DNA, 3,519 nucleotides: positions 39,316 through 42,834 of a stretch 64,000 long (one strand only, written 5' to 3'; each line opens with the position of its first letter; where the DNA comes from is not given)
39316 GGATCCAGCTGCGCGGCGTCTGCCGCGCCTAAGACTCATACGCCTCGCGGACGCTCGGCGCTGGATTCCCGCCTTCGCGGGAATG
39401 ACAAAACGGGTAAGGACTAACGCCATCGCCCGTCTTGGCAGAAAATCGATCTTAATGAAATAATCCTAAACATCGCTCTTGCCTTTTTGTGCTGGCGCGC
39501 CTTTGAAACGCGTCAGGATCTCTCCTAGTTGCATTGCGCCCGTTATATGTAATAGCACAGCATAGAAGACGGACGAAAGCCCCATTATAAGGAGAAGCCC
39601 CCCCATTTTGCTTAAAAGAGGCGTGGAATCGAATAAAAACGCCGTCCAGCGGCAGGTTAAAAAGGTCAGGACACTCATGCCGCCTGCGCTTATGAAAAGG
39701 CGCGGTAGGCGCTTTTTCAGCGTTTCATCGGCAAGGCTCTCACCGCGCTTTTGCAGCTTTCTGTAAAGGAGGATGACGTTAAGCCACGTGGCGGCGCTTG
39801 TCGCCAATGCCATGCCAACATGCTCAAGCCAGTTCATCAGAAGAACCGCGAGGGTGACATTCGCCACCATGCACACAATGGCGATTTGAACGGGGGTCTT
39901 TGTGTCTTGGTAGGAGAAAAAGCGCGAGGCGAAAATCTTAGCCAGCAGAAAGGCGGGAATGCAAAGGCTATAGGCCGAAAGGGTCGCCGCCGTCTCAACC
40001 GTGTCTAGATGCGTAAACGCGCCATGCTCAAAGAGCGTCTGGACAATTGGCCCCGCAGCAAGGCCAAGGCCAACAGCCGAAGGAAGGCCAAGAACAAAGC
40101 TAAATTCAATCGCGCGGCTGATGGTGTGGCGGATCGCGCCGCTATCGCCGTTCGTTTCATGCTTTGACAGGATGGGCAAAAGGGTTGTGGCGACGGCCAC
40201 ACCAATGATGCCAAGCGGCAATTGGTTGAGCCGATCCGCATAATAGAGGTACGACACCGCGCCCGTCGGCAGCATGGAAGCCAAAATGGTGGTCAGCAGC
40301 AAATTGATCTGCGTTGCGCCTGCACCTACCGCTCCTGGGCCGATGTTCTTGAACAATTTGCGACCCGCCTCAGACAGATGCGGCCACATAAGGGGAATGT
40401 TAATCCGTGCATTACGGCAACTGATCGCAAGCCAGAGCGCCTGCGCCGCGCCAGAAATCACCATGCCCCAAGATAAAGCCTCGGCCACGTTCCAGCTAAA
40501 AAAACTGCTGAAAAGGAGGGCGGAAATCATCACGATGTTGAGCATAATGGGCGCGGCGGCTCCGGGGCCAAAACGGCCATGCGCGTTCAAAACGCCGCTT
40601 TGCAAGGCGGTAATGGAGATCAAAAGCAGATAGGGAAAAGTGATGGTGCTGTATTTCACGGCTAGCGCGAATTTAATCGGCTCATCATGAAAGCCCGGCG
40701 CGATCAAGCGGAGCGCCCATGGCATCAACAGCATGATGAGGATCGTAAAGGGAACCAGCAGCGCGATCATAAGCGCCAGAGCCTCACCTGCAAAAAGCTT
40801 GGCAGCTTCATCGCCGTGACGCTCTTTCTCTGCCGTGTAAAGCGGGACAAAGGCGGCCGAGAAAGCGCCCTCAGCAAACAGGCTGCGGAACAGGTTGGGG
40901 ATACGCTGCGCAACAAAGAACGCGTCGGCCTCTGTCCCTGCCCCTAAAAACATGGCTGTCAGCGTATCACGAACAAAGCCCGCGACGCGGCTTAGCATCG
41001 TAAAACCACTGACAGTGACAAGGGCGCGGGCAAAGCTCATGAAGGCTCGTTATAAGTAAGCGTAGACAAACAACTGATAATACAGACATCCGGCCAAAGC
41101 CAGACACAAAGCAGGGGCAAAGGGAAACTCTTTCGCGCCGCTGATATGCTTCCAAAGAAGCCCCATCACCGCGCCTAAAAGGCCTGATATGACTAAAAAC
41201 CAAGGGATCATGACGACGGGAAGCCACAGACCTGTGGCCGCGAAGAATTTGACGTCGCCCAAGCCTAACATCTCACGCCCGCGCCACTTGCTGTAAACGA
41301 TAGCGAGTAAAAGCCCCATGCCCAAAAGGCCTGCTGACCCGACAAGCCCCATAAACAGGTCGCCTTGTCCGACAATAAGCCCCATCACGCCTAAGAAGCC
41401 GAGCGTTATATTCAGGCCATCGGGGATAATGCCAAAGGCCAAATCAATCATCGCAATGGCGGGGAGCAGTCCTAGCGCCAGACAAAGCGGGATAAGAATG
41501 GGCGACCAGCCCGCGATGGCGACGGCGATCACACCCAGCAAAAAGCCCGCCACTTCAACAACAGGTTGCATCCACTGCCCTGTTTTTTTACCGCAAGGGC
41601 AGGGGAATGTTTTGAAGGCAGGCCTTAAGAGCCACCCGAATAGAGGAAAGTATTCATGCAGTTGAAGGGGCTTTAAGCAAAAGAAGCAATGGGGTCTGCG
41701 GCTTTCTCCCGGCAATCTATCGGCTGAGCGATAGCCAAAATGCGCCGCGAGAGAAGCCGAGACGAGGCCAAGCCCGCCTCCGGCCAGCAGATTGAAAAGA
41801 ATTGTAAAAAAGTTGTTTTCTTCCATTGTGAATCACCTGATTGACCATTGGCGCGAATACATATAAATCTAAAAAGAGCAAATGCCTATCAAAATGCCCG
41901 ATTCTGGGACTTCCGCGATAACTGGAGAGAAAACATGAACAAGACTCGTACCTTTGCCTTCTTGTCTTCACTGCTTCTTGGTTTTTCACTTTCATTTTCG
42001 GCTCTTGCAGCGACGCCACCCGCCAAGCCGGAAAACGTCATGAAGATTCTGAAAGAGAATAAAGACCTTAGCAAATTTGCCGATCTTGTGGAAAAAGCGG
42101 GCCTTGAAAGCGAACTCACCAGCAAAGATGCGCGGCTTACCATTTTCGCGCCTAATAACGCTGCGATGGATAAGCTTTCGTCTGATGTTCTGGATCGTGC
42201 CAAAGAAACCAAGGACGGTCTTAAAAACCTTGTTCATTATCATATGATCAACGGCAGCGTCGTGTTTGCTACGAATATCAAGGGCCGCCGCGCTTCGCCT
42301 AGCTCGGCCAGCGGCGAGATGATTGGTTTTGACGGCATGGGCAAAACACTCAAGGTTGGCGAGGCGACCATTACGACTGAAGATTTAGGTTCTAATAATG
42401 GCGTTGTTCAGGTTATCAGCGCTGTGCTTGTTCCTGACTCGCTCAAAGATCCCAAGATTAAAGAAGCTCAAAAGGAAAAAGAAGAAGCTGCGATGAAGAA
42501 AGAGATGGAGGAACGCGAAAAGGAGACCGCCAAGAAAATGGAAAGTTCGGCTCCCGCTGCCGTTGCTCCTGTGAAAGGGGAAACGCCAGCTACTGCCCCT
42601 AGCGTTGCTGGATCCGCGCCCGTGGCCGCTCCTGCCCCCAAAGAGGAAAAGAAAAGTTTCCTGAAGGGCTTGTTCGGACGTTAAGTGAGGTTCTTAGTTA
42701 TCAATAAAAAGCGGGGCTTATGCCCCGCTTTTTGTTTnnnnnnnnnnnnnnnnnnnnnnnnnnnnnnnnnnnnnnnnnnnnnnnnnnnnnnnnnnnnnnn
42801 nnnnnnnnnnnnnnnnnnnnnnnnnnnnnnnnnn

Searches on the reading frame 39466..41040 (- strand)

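Call 55: search_protein_families(library=pfam, proteins=[window:39466-41040:-], max_evalue=0.01)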
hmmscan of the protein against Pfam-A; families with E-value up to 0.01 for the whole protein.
window:39466-41040:- (524 aa): 3 families
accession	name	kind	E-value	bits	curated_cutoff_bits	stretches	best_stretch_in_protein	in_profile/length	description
PF03023.19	MurJ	-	1.5e-117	393.4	27.4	1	29-470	2-433/451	Lipid II flippase MurJ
PF01554.23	MatE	-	1.2e-09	38.5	24.9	2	248-399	14-160/161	MatE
PF13440.11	Polysacc_synt_3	-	6.9e-08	32.5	23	1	100-337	59-284/293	Polysaccharide biosynthesis protein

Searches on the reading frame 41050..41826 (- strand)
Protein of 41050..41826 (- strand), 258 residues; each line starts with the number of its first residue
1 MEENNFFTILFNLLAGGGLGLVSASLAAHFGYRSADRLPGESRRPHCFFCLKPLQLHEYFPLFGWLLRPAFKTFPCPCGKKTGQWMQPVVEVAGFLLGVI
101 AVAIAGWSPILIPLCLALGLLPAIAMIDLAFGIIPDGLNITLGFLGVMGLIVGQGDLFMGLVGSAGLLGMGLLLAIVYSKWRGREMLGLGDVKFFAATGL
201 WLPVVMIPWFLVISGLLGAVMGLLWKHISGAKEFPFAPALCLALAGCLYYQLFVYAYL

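Call 55: search_protein_families(library=pfam, proteins=[window:41050-41826:-], max_evalue=0.01)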
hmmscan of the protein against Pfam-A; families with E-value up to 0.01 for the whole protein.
window:41050-41826:- (258 aa): 2 families
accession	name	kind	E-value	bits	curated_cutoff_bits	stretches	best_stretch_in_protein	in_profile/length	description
PF01478.23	Peptidase_A24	-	3.1e-10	40.9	26.5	1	116-223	2-104/104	Type IV leader peptidase family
PF06750.18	A24_N_bact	-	0.00029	21.3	23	1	20-102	3-81/84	Bacterial Peptidase A24 N-terminal domain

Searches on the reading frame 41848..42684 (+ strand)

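Call 16: search_protein_families(library=pfam, proteins=[window:41848-42684:+])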
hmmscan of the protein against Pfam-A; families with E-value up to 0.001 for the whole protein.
window:41848-42684:+ (278 aa): 1 family
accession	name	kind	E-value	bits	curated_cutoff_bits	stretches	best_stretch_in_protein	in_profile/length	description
PF02469.27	Fasciclin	-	7.9e-27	94.3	22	1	73-196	2-123/123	Fasciclin domain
